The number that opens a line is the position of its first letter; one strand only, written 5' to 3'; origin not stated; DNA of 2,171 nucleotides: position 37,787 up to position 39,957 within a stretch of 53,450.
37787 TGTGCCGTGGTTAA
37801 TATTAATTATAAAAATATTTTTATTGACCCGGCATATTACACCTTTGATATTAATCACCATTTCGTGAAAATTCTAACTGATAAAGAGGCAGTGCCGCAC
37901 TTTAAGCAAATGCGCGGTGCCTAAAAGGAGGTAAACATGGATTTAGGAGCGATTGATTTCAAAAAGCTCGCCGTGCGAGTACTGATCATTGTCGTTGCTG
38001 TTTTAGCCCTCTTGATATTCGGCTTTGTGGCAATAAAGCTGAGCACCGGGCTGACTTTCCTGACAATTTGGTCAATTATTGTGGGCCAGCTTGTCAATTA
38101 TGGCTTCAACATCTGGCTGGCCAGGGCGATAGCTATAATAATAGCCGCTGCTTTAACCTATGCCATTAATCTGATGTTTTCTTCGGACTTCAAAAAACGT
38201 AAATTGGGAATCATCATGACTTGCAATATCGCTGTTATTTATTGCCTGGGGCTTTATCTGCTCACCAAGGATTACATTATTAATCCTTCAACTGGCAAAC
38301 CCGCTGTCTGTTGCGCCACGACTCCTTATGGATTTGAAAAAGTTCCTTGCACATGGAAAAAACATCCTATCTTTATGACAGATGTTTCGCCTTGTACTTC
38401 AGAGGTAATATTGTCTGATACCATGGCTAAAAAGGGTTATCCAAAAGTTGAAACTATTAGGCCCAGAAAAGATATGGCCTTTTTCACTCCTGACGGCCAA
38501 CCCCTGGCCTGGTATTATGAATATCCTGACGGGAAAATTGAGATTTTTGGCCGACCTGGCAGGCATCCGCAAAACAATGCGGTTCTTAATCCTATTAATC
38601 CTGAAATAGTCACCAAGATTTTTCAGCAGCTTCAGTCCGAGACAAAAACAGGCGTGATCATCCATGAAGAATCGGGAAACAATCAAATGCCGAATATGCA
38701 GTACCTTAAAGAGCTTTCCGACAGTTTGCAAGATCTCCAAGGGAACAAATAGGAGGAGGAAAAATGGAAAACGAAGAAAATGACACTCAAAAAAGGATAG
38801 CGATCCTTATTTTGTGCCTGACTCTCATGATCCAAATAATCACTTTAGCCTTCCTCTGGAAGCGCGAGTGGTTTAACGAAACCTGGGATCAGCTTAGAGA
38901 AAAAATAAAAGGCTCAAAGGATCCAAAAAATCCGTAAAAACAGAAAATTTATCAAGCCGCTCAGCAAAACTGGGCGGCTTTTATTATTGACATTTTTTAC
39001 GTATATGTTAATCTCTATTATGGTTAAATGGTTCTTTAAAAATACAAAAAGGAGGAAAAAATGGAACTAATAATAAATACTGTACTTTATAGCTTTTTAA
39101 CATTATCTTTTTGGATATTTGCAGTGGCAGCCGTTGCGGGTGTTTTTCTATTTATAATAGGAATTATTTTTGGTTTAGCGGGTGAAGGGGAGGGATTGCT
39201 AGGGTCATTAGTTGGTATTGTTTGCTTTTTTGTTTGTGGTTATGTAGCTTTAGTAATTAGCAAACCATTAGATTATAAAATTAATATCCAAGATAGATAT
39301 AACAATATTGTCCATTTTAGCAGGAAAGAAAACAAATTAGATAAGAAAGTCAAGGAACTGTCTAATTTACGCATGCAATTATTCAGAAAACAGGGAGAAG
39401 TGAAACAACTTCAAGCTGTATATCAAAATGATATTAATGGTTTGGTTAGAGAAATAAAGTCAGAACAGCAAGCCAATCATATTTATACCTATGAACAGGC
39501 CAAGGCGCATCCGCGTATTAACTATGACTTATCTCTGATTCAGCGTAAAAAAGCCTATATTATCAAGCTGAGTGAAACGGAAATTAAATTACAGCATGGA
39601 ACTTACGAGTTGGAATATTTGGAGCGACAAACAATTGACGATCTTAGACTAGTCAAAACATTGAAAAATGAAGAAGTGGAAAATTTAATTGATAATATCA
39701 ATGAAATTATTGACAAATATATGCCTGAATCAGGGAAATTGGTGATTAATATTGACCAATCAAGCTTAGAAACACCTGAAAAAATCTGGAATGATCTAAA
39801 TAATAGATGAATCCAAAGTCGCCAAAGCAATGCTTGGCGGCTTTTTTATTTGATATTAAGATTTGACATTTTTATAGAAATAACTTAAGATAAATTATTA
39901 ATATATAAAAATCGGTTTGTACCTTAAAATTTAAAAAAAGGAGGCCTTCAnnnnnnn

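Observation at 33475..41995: Four-paralogue family of membrane-anchored Snf7/ESCRT-III-PspA-like proteins with swapped N-terminal TM modules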

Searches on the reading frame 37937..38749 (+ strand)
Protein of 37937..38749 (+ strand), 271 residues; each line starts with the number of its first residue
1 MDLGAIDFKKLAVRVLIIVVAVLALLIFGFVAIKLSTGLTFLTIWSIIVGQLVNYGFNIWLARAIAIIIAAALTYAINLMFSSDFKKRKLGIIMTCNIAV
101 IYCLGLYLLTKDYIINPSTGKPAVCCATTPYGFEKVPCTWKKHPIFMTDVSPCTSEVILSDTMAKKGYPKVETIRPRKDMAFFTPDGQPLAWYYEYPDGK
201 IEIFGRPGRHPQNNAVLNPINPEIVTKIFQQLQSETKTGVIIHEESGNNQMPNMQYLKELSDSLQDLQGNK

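Call 4: search_protein_families(library=pfam, proteins=[window:37937-38749:+], max_evalue=1)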
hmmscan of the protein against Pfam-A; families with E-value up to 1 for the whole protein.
window:37937-38749:+ (271 aa): 0 families

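Call 6: search_protein_families(library=ncbifam, proteins=[window:37937-38749:+], max_evalue=1)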
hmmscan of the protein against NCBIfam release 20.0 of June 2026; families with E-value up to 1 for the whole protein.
window:37937-38749:+ (271 aa): 0 families

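Call 16: search_protein_families(library=padloc, proteins=[window:37937-38749:+], max_evalue=1)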
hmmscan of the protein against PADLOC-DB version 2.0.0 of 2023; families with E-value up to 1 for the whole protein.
window:37937-38749:+ (271 aa): 0 families

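Call 17: search_protein_families(library=phrogs, proteins=[window:37937-38749:+], max_evalue=1)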
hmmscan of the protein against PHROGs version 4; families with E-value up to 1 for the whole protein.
window:37937-38749:+ (271 aa): 0 families

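Call 67: find_related_loci(query=A7, collection=metagenome_contigs, flank=10000)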
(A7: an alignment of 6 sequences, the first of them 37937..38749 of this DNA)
Query A7 (271 aa) in metagenome_contigs; peptide patterns used: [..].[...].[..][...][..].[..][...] (x = any residue, [..] = any of these).
27 stretches matched a pattern; 3 encode a relative of the query (tblastn E <= 1e-3); 3 distinct loci.
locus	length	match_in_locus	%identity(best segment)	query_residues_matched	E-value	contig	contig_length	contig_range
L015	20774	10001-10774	45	19-267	1e-75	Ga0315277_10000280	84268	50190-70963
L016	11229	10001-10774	38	18-268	4e-61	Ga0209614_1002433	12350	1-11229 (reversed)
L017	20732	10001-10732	40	17-265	4e-58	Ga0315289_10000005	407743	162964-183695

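Call 75: search_protein_families(library=pfam, alignment_id=A7, max_evalue=1)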
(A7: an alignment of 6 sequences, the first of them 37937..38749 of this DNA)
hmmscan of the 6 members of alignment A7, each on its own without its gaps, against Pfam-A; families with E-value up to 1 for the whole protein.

A. member 1, window:37937-38749:+ (271 aa): 0 families

B. families by the number of members that match (of 6 scanned): 8 families
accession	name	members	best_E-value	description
PF22571.1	LiaI-LiaF-TM_PspC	2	0.0071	PspC transmembrane region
PF19762.4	DUF6249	1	0.0066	Domain of unknown function (DUF6249)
PF10192.15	GPR180-TMEM145_TM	1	0.046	GPR180/TMEM145, transmembrane domain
PF03116.20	NQR2_RnfD_RnfE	1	0.057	NQR2, RnfD, RnfE family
PF10893.13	Phage_186_Fil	1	0.076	Bacteriophage 186, Fil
PF07676.18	PD40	1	0.12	WD40-like Beta Propeller Repeat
PF01292.26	Ni_hydr_CYTB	1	0.19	Prokaryotic cytochrome b561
PF13567.11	DUF4131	1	0.57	Domain of unknown function (DUF4131)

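Call 76: search_solved_structures(query=A7, max_evalue=10)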
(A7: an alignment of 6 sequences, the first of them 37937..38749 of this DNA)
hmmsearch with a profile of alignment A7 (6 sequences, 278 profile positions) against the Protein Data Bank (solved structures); distinct sequences matched with E-value up to 10: 2.
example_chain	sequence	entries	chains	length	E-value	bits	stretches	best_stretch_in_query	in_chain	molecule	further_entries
9o58_B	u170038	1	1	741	3.9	9.8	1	78-130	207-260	GFP-iRhom2 fusion protein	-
8hcr_H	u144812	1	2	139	6.1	9.1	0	44-79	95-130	Cytochrome c oxidase polypeptide 4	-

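Call 77: search_protein_families(library=pfam, proteins=[L016:9968-10786:+, L017:9923-10747:+], max_evalue=1)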
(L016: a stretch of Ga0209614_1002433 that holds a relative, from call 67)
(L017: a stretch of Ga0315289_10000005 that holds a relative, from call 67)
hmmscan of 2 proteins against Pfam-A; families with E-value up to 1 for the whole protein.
L016:9968-10786:+ (273 aa): 2 families
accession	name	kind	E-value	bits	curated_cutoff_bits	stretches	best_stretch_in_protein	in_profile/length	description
PF09586.16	YfhO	-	0.037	12.8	28.5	1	31-120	225-314/835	Bacterial membrane protein YfhO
PF12553.13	DUF3742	-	0.65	10.5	27.2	0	43-81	52-90/120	Protein of unknown function (DUF3742)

L017:9923-10747:+ (275 aa): 6 families
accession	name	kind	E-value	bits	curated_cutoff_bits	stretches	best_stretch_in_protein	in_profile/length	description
PF02322.20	Cyt_bd_oxida_II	-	0.00048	20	35.6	1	17-117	184-255/302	Cytochrome bd terminal oxidase subunit II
PF01757.29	Acyl_transf_3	-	0.001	18.7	31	1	20-129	149-234/326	Acyltransferase domain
PF09852.15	DUF2079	-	0.0088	15.6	28.2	1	14-121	236-341/459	Predicted membrane protein (DUF2079)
PF00335.26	Tetraspanin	-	0.16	12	32.1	1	25-117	2-93/225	Tetraspanin family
PF20381.4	Rv1476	-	0.27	11.4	26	0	54-95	111-151/156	Membrane protein Rv1476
PF11694.13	DUF3290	-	0.39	11.1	31.3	0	62-113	11-62/144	Protein of unknown function (DUF3290)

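Call 78: find_homologous_proteins(query=A7, max_evalue=0.001)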
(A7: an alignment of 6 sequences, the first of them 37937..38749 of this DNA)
Query A7 (6 sequences) (271 aa, profile of the alignment): 7 proteins with E <= 0.001 among 8000 candidates.
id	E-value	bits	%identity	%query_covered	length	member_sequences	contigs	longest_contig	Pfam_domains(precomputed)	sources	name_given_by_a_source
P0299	1.5e-135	469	45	92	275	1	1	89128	-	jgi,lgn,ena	-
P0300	1.2e-122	426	100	100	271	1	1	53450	-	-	-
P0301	2.7e-105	370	74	100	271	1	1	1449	-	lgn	-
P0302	2.1e-104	367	29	76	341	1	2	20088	-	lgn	-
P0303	2.5e-90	320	28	89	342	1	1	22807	-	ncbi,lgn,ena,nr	ncbi:hypothetical protein KAJ89_04665 [Candidatus Parcubacteria bacterium]|nr:hypothetical protein [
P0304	4.6e-90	320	25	82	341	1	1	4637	-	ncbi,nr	ncbi:hypothetical protein K8R32_02335 [bacterium]|nr:hypothetical protein [bacterium]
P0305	1.2e-15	76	22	67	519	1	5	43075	PF08238.19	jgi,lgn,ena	jgi:hypothetical protein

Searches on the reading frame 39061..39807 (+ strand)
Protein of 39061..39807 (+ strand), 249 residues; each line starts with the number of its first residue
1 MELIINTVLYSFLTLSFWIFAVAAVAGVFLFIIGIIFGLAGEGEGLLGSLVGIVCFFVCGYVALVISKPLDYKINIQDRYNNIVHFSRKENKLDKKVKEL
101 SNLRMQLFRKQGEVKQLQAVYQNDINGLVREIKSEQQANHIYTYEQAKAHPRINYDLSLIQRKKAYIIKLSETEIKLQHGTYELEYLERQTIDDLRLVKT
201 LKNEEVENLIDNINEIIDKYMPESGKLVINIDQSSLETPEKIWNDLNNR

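Call 4: search_protein_families(library=pfam, proteins=[window:39061-39807:+], max_evalue=1)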
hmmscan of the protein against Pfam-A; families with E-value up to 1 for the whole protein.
window:39061-39807:+ (249 aa): 8 families
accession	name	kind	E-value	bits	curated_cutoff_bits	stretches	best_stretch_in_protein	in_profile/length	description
PF11460.13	DUF3007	-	0.03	15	25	1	13-102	7-85/96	Protein of unknown function (DUF3007)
PF07785.16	DUF1623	-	0.047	14.3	25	1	186-220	56-89/90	Protein of unknown function (DUF1623)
PF13567.11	DUF4131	-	0.071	13.2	31.6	1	14-77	4-61/165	Domain of unknown function (DUF4131)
PF00319.23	SRF-TF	-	0.15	12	26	1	76-103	2-29/48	SRF-type transcription factor (DNA-binding and dimerisation domain)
PF00715.22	IL2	-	0.19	12.1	26.2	1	154-234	47-125/145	Interleukin 2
PF06810.17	Phage_scaffold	-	0.39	11.1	35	1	89-166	32-109/170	Phage capsid assembly scaffolding protein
PF08463.15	EcoEI_R_C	-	0.45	11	24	0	75-215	10-160/163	EcoEI R protein C-terminal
PF20535.3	DUF6750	-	0.52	10.7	27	0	19-67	63-110/128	Family of unknown function (DUF6750)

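Call 6: search_protein_families(library=ncbifam, proteins=[window:39061-39807:+], max_evalue=1)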
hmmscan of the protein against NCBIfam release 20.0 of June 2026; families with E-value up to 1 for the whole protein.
window:39061-39807:+ (249 aa): 5 families
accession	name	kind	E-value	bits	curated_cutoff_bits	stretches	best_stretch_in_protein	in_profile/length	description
TIGR00926.1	2A1704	subfamily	0.0015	17.1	821.6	1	47-204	340-495/671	oligopeptide:H+ symporter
NF003152.0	PRK04101.1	equivalog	0.0071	16.7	171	1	62-151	47-135/139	metallothiol transferase FosB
NF046041.1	holin_NGO1622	hypoth_equivalog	0.021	15.2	75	1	86-125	25-64/89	NGO1622 family putative holin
NF041541.1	fosBx1_fam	exception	0.021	15.2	290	1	53-150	37-134/138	FosBx1 family fosfomycin resistance bacillithiol transferase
NF058603.1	SCO2097_fam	equivalog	0.35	11.2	110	1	20-68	45-87/129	SCO2097 family morphological protein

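Call 16: search_protein_families(library=padloc, proteins=[window:39061-39807:+], max_evalue=1)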
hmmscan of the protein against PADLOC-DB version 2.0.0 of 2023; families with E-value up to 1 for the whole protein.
window:39061-39807:+ (249 aa): 0 families

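Call 17: search_protein_families(library=phrogs, proteins=[window:39061-39807:+], max_evalue=1)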
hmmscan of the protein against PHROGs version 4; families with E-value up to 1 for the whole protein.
window:39061-39807:+ (249 aa): 6 families
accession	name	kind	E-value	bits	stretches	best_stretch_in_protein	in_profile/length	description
phrog_31808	-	moron, auxiliary metabolic gene and host takeover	0.00055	21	1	13-71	89-145/150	membrane protein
phrog_21938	-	unknown function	0.0029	17.9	1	132-221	27-114/342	-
phrog_944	-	moron, auxiliary metabolic gene and host takeover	0.046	14.4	1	6-95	117-202/235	membrane protein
phrog_33691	-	unknown function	0.052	15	1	54-85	39-70/86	-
phrog_17124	-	unknown function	0.15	13.2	1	195-229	48-82/131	-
phrog_32250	-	unknown function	0.32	12.2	1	85-111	44-69/81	-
